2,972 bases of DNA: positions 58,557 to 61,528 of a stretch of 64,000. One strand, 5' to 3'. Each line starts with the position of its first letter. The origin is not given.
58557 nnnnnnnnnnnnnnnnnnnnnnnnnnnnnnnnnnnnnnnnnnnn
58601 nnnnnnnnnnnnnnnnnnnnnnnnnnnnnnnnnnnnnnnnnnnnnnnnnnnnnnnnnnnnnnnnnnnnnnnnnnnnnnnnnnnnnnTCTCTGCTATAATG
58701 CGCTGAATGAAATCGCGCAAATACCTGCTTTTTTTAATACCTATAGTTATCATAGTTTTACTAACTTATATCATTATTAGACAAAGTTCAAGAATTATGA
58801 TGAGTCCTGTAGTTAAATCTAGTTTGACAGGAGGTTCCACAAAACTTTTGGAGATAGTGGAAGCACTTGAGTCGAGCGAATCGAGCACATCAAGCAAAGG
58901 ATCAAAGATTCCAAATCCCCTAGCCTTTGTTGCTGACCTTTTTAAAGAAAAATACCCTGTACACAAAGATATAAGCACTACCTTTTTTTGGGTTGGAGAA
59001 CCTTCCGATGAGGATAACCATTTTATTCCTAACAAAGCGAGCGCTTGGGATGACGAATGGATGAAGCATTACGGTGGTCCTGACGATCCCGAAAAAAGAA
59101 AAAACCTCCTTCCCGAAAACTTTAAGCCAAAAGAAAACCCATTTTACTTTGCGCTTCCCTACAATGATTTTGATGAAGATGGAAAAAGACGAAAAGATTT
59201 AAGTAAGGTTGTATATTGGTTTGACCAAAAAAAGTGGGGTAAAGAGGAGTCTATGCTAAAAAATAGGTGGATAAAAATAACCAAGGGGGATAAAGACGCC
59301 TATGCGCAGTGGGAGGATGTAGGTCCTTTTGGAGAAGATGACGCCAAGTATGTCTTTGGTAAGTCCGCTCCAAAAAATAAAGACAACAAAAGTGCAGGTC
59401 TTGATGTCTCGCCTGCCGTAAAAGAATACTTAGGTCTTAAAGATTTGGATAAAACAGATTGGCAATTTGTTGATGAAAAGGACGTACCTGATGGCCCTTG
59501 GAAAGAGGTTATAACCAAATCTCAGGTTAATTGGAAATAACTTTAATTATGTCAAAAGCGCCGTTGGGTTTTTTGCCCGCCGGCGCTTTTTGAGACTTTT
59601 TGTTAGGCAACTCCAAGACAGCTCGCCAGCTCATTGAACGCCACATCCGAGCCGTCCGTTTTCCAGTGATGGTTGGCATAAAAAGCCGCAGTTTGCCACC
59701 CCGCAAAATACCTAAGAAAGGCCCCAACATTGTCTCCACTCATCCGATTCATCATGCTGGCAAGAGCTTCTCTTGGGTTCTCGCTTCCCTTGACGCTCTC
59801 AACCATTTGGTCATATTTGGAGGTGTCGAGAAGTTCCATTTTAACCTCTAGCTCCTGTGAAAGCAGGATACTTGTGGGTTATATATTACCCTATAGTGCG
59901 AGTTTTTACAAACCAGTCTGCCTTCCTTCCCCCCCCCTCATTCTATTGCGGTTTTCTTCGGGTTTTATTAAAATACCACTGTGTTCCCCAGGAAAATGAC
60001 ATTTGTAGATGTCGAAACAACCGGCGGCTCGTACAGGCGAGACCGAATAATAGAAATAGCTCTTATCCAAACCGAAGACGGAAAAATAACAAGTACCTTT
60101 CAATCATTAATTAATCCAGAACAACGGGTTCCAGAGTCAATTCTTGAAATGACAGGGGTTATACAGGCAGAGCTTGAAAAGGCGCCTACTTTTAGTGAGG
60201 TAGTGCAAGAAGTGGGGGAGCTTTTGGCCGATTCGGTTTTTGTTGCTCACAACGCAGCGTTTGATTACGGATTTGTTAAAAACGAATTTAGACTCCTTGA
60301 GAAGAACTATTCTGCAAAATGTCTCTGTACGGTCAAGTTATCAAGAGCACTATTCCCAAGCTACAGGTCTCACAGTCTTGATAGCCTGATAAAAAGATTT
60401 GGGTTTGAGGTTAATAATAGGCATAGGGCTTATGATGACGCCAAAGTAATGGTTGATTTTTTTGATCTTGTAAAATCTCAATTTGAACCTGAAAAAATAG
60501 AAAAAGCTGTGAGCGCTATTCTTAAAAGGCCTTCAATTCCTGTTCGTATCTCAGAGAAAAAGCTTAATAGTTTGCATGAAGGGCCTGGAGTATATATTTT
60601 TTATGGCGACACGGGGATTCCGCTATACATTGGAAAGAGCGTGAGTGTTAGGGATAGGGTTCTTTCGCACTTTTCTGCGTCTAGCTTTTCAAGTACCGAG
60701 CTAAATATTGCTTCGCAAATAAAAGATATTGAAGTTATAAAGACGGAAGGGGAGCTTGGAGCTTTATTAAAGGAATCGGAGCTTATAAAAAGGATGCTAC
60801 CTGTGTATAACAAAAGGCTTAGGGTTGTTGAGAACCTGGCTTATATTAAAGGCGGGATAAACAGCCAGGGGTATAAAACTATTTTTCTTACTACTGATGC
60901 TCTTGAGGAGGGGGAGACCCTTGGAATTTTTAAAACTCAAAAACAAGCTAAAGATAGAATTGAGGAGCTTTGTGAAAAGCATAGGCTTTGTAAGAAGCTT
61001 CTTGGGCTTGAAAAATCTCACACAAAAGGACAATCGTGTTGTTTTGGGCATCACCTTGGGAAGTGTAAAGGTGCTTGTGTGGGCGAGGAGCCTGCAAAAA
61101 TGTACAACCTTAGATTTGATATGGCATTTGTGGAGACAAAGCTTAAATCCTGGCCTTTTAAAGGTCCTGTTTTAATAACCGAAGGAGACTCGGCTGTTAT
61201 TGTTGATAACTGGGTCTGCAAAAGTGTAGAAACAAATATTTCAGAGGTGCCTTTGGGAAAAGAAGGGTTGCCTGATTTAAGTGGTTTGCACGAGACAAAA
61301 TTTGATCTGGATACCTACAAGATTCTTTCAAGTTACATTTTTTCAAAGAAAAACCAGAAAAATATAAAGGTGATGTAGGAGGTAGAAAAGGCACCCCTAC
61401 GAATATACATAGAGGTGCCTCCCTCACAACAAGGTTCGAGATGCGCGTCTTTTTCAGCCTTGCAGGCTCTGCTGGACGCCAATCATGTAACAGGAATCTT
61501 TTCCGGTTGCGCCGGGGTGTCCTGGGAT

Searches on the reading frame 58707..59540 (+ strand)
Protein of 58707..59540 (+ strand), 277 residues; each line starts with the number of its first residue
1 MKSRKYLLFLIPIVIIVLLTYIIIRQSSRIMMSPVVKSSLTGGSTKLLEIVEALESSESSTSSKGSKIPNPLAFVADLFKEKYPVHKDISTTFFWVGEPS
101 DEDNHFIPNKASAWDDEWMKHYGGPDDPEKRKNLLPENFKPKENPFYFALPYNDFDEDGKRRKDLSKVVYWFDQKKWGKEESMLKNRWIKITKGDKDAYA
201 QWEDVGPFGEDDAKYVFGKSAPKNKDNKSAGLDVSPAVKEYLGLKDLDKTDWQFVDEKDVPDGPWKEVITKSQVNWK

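Call 5: search_protein_families(library=pfam, proteins=[window:58707-59540:+], max_evalue=0.01)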
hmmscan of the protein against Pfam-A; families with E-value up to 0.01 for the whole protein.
window:58707-59540:+ (277 aa): 0 families

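Call 6: search_protein_families(library=ncbifam, proteins=[window:58707-59540:+], max_evalue=0.01)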
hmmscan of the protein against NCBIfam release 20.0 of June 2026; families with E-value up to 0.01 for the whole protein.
window:58707-59540:+ (277 aa): 0 families

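Call 43: search_protein_families(library=pfam, proteins=[window:58707-59540:+], max_evalue=10)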
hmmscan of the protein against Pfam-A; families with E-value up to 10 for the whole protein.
window:58707-59540:+ (277 aa): 1 family
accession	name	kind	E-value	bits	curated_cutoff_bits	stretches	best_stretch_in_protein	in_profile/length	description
PF21222.2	Lamp2_2nd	-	0.6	10.4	27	1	13-29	12-28/32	Lysosome-associated membrane glycoprotein 2, transmembrane segment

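Call 47: find_homologous_proteins(query=window:58707-59540:+, max_evalue=0.001)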
Query window:58707-59540:+ (277 aa): 2181 proteins with E <= 0.001 among 2619 candidates; the best 120 are listed.
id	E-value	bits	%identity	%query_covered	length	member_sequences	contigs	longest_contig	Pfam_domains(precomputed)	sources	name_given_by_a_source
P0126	9.1e-164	562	100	89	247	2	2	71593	-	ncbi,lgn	-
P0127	4.7e-92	326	53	99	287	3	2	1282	-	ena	-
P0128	1.8e-90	321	53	98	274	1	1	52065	-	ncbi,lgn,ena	-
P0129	8.2e-90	319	68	70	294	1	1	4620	-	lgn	-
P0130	2.2e-88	314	59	83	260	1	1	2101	-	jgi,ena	-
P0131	3.2e-88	314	62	77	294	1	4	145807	-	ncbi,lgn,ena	-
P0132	5.6e-88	313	52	100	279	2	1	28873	-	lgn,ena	-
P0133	1.4e-87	312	51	99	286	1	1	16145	-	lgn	-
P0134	1.4e-86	308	49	99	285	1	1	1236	-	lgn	-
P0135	2.0e-86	308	68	71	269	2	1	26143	-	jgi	jgi:hypothetical protein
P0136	3.6e-86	307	65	71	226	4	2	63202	-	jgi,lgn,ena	-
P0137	5.1e-86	307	66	71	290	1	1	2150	-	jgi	jgi:hypothetical protein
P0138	5.5e-86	306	65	71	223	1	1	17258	-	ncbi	-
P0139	1.1e-85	305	64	74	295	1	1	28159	-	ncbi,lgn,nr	ncbi:MAG: hypothetical protein PHW24_03005 [Candidatus Moranbacteria bacterium]|nr:hypothetical prot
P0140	1.2e-85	305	51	99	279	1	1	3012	-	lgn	-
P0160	7.2e-84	299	65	72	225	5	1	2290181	-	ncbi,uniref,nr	ncbi:hypothetical protein LN42_05650 [Marinitoga sp. 1137]|uniref:hypothetical protein n=1 Tax=Marin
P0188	1.1e-82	296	60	75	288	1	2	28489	-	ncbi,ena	-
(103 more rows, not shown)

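Call 51: find_encoding_contigs(protein=P0160, flank=8000, max_places=2)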
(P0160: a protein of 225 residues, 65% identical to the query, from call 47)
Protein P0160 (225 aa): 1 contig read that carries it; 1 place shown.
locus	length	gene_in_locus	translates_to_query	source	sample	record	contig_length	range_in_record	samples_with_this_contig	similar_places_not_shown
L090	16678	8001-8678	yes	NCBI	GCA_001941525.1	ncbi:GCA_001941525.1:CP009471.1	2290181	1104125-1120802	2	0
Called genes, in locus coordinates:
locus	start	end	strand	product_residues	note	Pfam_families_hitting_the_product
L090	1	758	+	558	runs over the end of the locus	PF00496:SBP_bac_5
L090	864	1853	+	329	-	PF00528:BPD_transp_1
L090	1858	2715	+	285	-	PF12911:OppC_N, PF00528:BPD_transp_1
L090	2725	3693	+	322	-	PF00005:ABC_tran, PF08352:oligo_HPY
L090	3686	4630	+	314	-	PF00005:ABC_tran, PF08352:oligo_HPY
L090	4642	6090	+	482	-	PF00232:Glyco_hydro_1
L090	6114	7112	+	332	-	PF00356:LacI, PF00532:Peripla_BP_1, PF13407:Peripla_BP_4, PF13377:Peripla_BP_3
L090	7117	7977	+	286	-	PF02645:DegV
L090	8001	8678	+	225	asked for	-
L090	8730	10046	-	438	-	PF01523:PmbA_TldD_1st, PF19290:PmbA_TldD_2nd, PF19289:PmbA_TldD_3rd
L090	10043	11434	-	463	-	PF01523:PmbA_TldD_1st, PF19290:PmbA_TldD_2nd, PF19289:PmbA_TldD_3rd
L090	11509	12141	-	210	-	PF22175:Ogg-HhH (weak), PF00730:HhH-GPD, PF00633:HHH, PF10576:EndIII_4Fe-2S (weak)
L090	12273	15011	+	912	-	PF13428:TPR_14 (faint), PF13174:TPR_6 (faint), PF13432:TPR_16 (faint), PF14559:TPR_19 (faint), PF00534:Glycos_transf_1, PF13692:Glyco_trans_1_4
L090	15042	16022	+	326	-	PF04055:Radical_SAM, PF13186:SPASM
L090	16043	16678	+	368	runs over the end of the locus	PF04007:DUF354, PF02350:Epimerase_2 (faint)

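Call 52: find_encoding_contigs(protein=P0131, flank=8000, max_places=2)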
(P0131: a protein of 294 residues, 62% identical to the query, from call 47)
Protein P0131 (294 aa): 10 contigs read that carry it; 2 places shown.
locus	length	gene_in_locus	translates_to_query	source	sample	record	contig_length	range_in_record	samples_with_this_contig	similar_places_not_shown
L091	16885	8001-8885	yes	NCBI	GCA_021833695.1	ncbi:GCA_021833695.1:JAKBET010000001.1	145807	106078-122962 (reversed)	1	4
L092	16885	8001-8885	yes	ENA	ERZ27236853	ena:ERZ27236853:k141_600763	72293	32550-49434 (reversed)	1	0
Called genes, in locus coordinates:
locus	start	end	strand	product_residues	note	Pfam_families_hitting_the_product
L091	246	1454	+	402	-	PF00364:Biotin_lipoyl (faint), PF25917:BSH_RND, PF25919:BSH_CusB (weak), PF25973:BSH_CzcB (weak), PF25954:Beta-barrel_RND_2 (faint), PF25990:Beta-barrel_YknX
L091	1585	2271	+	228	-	PF00005:ABC_tran, PF02463:SMC_N (weak), PF13304:AAA_21 (faint)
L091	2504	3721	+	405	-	PF12704:MacB_PCD, PF02687:FtsX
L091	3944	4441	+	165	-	-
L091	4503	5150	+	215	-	PF14360:PAP2_C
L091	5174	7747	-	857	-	PF18895:T4SS_pilin, PF01427:Peptidase_M15 (faint), PF02557:VanY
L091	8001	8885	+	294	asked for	-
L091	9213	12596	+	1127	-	PF00704:Glyco_hydro_18, PF01522:Polysacc_deac_1, PF13506:Glyco_transf_21, PF00535:Glycos_transf_2, PF10111:Glyco_tranf_2_2, PF13641:Glyco_tranf_2_3, PF01644:Chitin_synth_1 (weak), PF13632:Glyco_trans_2_3, +2 more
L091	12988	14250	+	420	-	PF00070:Pyr_redox (faint), PF00890:FAD_binding_2, PF01134:GIDA, PF01494:FAD_binding_3 (weak), PF03486:HI0933_like, PF07992:Pyr_redox_2, PF12831:FAD_oxidored, PF22780:HI0933_like_1st, +2 more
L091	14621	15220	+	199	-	-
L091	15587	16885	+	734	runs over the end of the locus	PF09603:Fib_succ_major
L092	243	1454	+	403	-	PF00364:Biotin_lipoyl (faint), PF25917:BSH_RND, PF25919:BSH_CusB (weak), PF25973:BSH_CzcB (weak), PF25954:Beta-barrel_RND_2 (faint), PF25990:Beta-barrel_YknX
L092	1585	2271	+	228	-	PF00005:ABC_tran, PF02463:SMC_N (weak), PF13304:AAA_21 (faint)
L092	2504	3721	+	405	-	PF12704:MacB_PCD, PF02687:FtsX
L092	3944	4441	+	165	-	-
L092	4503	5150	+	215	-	PF14360:PAP2_C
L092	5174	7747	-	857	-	PF18895:T4SS_pilin, PF01427:Peptidase_M15 (faint), PF02557:VanY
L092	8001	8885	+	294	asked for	-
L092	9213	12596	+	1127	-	PF00704:Glyco_hydro_18, PF01522:Polysacc_deac_1, PF13506:Glyco_transf_21, PF00535:Glycos_transf_2, PF10111:Glyco_tranf_2_2, PF13641:Glyco_tranf_2_3, PF01644:Chitin_synth_1 (weak), PF13632:Glyco_trans_2_3, +2 more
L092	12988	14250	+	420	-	PF00070:Pyr_redox (faint), PF00890:FAD_binding_2, PF01134:GIDA, PF01494:FAD_binding_3 (weak), PF03486:HI0933_like, PF07992:Pyr_redox_2, PF12831:FAD_oxidored, PF22780:HI0933_like_1st, +2 more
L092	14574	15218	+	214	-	-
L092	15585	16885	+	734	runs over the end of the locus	PF09603:Fib_succ_major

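Call 55: search_solved_structures(query=A3, max_evalue=10)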
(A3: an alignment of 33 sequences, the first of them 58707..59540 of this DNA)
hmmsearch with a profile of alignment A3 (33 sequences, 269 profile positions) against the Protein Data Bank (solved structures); distinct sequences matched with E-value up to 10: 2.
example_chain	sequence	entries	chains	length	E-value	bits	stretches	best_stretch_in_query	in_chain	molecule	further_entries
7cu3_B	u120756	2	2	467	0.42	13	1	13-73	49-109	Transmembrane protein FAM155A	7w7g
4cj2_C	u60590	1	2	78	0.43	13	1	74-119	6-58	AFFITIN H4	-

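Call 63: predict_structure(alignment_id=A3)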
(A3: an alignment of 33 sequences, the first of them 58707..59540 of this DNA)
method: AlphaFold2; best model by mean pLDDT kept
length: 277 residues; sequences in the alignment: 33
mean_pLDDT: 80.0   pTM: 0.68
mean pLDDT of the five models: 80.0, 79.3, 78.7, 76.8, 75.2
residues with pLDDT >= 90: 114; 70-90: 81; 50-70: 67; < 50: 15
segments of 3 or more residues with pLDDT < 50: 36-43
pLDDT, mean of each block of 10 residues (from residue 1): 73 95 85 48 55 61 53 56 91 85 62 68 84 75 86 87 92 92 94 98 74 92 82 94 95 97 93 72
secondary structure, 60 per line:
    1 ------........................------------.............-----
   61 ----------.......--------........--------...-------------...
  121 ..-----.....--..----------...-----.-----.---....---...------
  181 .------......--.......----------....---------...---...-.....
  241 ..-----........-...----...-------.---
elements in order: H7-30 H43-55 H71-77 E86-93 H118-122 E147-149 H165-168 E188-193 E196-202 H213-216 E232-234 H236-242 E248-255

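Call 67: fold_search(model_id=the predicted structure, library=pdb)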
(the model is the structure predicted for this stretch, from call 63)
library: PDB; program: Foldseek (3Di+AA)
matches with E <= 10: 848; with E <= 0.001: 0
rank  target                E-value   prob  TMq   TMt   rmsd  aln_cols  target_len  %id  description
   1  8kea_A                1.5e-03  0.99  0.24  0.09   8.1       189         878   11  Cyanophage A-1(L) baseplate-initiators (released 2024-04-10)
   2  6fpg_E                1.9e-03  0.89  0.18  0.29   8.8       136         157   18  Structure of the Ustilago maydis chorismate mutase 1 in complex with a Zea mays kiwellin (released 2019-01-16)
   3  4jp6                  2.7e-03  0.96  0.24  0.49   9.4       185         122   12  High resolution structure of a papaya barwin-like protein (released 2013-10-02)
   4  4avr_A                1.0e-02  0.99  0.24  0.62   7.1       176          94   10  Crystal structure of the hypothetical protein Pa4485 from Pseudomonas aeruginosa (released 2013-01-09)
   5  8a4o                  1.4e-02  0.66  0.24  0.32   9.1       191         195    9  Crystal structure of the Ustilago hordei effector protein Uvi2 (released 2023-05-17)
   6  9ms4_A                2.0e-02  0.97  0.27  0.34   6.9       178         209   13  Crystal structure of an expansin (Xa_EXLX1) from Xanthomonas sacchari (released 2025-05-21)
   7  7ksn_A                2.6e-02  0.60  0.23  0.43   8.9       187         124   10  Crystal Structure of Sugarwin (released 2021-09-22)
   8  3d30                  3.0e-02  0.94  0.25  0.33   7.1       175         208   11  Structure of an expansin like protein from Bacillus Subtilis at 1.9A resolution (released 2008-10-14)
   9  5ntb_A                4.7e-02  0.72  0.24  0.51   7.4       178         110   10  Streptomyces papain inhibitor (SPI) (released 2018-03-07)
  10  2bh0                  5.0e-02  0.82  0.24  0.31   7.4       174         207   10  Crystal structure of a SeMet derivative of EXPA from Bacillus subtilis at 2.5 angstrom (released 2006-06-28)
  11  7dg9                  5.7e-02  0.54  0.17  0.46   8.5       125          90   10  DPBB domain of VCP-like ATPase from Aeropyrum pernix (released 2021-09-29)
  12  1wlf                  9.0e-02  0.38  0.16  0.26   8.2       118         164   10  Structure of the N-terminal domain of PEX1 AAA-ATPase: Characterization of a putative adaptor-binding domain (released 2004-09-07)
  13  7di0_A                1.0e-01  0.80  0.19  0.54   6.2       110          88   12  Crystal structure of the rationally designed apDPBB_sym_79 protein (released 2021-09-29)
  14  7dvh_B                1.1e-01  0.35  0.17  0.45  10.6       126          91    9  Crystal structure of the computationally designed reDPBB_sym4 protein (released 2021-09-29)
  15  9ms4_E                1.2e-01  0.77  0.25  0.33   6.8       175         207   14  Crystal structure of an expansin (Xa_EXLX1) from Xanthomonas sacchari (released 2025-05-21)
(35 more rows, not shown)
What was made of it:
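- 58707..59540 (+): Probable partner 'X': a 277-aa membrane-anchored protein with a conserved about 195-aa DPBB-fold domain, transcribed divergently. Its start codon lies 20 bp from the synthase start. AF2 model at pLDDT 80, with weak fold matches to kiwellin, barwin-like protein, PA4485 and expansins (calls 63, 67).
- The DPBB assignment for partner X rests on weak Foldseek hits (E 1e-3 to 1e-1, call 67). Partner X has an expansin/RlpA-like fold, a class that includes wall-binding and wall-cleaving proteins (call 67).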

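Call 76: find_encoding_contigs(protein=P0128, flank=6000, max_places=1)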
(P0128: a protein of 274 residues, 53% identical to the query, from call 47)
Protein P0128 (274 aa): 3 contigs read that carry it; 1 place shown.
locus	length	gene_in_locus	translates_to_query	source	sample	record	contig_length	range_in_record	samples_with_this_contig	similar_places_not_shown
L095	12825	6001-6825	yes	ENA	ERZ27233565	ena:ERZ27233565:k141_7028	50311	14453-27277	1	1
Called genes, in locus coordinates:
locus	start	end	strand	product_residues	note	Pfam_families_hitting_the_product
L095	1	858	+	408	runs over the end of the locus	PF13439:Glyco_transf_4, PF13579:Glyco_trans_4_4, PF00534:Glycos_transf_1, PF13692:Glyco_trans_1_4, PF13524:Glyco_trans_1_2 (weak)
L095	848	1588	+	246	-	PF00535:Glycos_transf_2, PF10111:Glyco_tranf_2_2, PF13641:Glyco_tranf_2_3, PF13632:Glyco_trans_2_3, PF02709:Glyco_transf_7C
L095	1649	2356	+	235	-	PF01551:Peptidase_M23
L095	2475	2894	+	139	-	PF22381:Staph_reg_Sar_Rot (faint), PF01047:MarR, PF12802:MarR_2, PF13463:HTH_27 (weak)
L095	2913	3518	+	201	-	PF25973:BSH_CzcB, PF25917:BSH_RND (weak)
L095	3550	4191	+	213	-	PF25990:Beta-barrel_YknX (weak)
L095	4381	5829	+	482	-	PF07690:MFS_1, PF13347:MFS_2 (faint)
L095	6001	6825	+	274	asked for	-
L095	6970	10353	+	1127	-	PF00704:Glyco_hydro_18, PF01522:Polysacc_deac_1, PF13506:Glyco_transf_21, PF00535:Glycos_transf_2, PF10111:Glyco_tranf_2_2, PF13641:Glyco_tranf_2_3, PF01644:Chitin_synth_1, PF13632:Glyco_trans_2_3, +1 more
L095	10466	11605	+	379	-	PF00149:Metallophos, PF12850:Metallophos_2 (weak)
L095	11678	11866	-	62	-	PF10685:KGG (faint)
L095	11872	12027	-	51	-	PF18919:DUF5670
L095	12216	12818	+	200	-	PF09335:VTT_dom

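Call 77: find_encoding_contigs(protein=P0188, flank=6000, max_places=1)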
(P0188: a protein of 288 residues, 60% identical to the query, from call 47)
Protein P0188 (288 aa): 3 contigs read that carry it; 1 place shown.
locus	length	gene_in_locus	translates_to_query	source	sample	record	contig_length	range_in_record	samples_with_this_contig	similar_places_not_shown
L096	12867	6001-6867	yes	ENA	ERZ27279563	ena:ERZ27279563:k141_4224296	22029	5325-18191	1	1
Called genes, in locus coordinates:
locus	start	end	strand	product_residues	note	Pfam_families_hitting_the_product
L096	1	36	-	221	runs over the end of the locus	PF13426:PAS_9 (weak)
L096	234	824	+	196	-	PF00702:Hydrolase, PF13419:HAD_2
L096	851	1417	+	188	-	PF03193:RsgA_GTPase (faint), PF00009:GTP_EFTU (faint), PF02421:FeoB_N, PF00350:Dynamin_N (faint), PF01926:MMR_HSR1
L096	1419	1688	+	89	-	PF01541:GIY-YIG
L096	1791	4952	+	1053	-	PF19077:Big_13 (faint), PF01436:NHL (faint)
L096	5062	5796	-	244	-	-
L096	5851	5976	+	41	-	-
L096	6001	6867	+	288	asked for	-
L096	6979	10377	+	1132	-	PF00704:Glyco_hydro_18, PF01522:Polysacc_deac_1, PF13506:Glyco_transf_21, PF00535:Glycos_transf_2, PF10111:Glyco_tranf_2_2, PF13641:Glyco_tranf_2_3, PF01644:Chitin_synth_1, PF13632:Glyco_trans_2_3, +1 more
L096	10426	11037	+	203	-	PF09335:VTT_dom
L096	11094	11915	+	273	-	PF20408:Abhydrolase_11 (faint), PF01738:DLH (faint), PF00561:Abhydrolase_1, PF12146:Hydrolase_4, PF12697:Abhydrolase_6, PF00326:Peptidase_S9 (faint)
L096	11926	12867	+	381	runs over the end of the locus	PF13439:Glyco_transf_4, PF13477:Glyco_trans_4_2 (weak), PF13579:Glyco_trans_4_4, PF00534:Glycos_transf_1, PF13692:Glyco_trans_1_4, PF13524:Glyco_trans_1_2 (faint)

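Call 79: search_protein_families(library=phrogs, proteins=[window:58707-59540:+], max_evalue=0.01)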
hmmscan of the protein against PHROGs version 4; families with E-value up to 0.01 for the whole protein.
window:58707-59540:+ (277 aa): 0 families

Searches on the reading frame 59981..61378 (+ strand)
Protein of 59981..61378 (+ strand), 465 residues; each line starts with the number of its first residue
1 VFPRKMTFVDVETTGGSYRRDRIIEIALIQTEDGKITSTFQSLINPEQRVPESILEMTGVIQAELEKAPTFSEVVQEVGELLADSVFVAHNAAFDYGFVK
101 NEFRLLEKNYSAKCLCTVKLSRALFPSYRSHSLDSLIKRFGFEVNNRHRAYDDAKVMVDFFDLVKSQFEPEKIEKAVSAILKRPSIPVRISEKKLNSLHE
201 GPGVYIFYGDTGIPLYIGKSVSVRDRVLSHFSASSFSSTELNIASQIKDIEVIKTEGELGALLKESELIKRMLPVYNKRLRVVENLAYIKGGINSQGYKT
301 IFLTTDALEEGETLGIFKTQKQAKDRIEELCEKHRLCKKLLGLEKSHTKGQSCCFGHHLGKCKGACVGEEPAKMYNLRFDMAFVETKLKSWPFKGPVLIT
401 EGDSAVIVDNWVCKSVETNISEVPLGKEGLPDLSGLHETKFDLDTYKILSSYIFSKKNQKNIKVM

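Call 5: search_protein_families(library=pfam, proteins=[window:59981-61378:+], max_evalue=0.01)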
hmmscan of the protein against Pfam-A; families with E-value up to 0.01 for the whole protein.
window:59981-61378:+ (465 aa): 5 families
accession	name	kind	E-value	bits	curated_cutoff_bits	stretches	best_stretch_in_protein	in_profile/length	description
PF00929.31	RNase_T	-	4.8e-39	135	24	1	8-159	2-162/164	Exonuclease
PF16473.11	Rv2179c-like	-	4.9e-05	23.5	27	1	7-159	3-171/177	3'-5' exoribonuclease Rv2179c-like domain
PF01612.26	DNA_pol_A_exo1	-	5.4e-05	23.5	23.6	1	9-140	25-127/173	3'-5' exonuclease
PF13482.12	RNase_H_2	-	0.0014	19.1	22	1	8-145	2-118/165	RNase_H superfamily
PF01541.30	GIY-YIG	-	0.0032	18.2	22.6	0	203-272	3-72/78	GIY-YIG catalytic domain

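Call 6: search_protein_families(library=ncbifam, proteins=[window:59981-61378:+], max_evalue=0.01)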
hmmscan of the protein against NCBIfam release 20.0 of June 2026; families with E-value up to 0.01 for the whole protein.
window:59981-61378:+ (465 aa): 39 families (the best 25 are shown)
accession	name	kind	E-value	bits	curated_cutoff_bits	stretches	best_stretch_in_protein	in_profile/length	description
NF005906.0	PRK07883.1-4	equivalog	1.8e-70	237.9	495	1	8-373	10-383/563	DEDD exonuclease domain-containing protein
NF005907.0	PRK07883.1-5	equivalog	4.2e-64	217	454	1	8-376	32-404/584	DEDD exonuclease domain-containing protein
NF005905.0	PRK07883.1-3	equivalog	5.2e-56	190.4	508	1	7-379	25-399/581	DEDD exonuclease domain-containing protein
NF007833.0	PRK10545.1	equivalog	7.5e-51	173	367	1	193-458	26-281/289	excinuclease Cho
TIGR01407.1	dinG_rel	hypoth_equivalog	4.5e-43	147.6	547.7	1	8-166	4-163/889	putative DnaQ family exonuclease/DinG family helicase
NF005904.0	PRK07883.1-2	equivalog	3.2e-42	144.6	969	1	7-367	33-395/584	DEDD exonuclease domain-containing protein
TIGR01405.1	polC_Gram_pos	equivalog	1.7e-40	138.7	1043.45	1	9-175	194-361/1211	DNA polymerase III subunit alpha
NF005981.0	PRK08074.1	equivalog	2.2e-40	138.5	789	1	8-161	7-162/931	ATP-dependent DNA helicase DinG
NF001688.0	PRK00448.1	equivalog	6.1e-40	136.7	873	1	8-175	427-595/1445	PolC-type DNA polymerase III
NF006316.0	PRK08517.1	equivalog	6.6e-40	137.1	247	1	6-168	72-233/270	3'-5' exonuclease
NF005903.0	PRK07883.1-1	equivalog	5.3e-36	124.3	1038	1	8-353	44-397/642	DEDD exonuclease domain-containing protein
NF004719.0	PRK06063.1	equivalog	5.8e-34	117.5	389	1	3-175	15-187/331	DEDDh family exonuclease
TIGR00573.1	dnaq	subfamily_domain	4e-32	111.5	71.5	1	7-164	10-173/217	exonuclease, DNA polymerase III, epsilon subunit family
NF005289.0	PRK06807.1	equivalog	2.2e-30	106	335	1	6-164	10-168/313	3'-5' exonuclease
NF005836.0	PRK07740.1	equivalog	2.1e-28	99.4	261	1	7-162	62-220/244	hypothetical protein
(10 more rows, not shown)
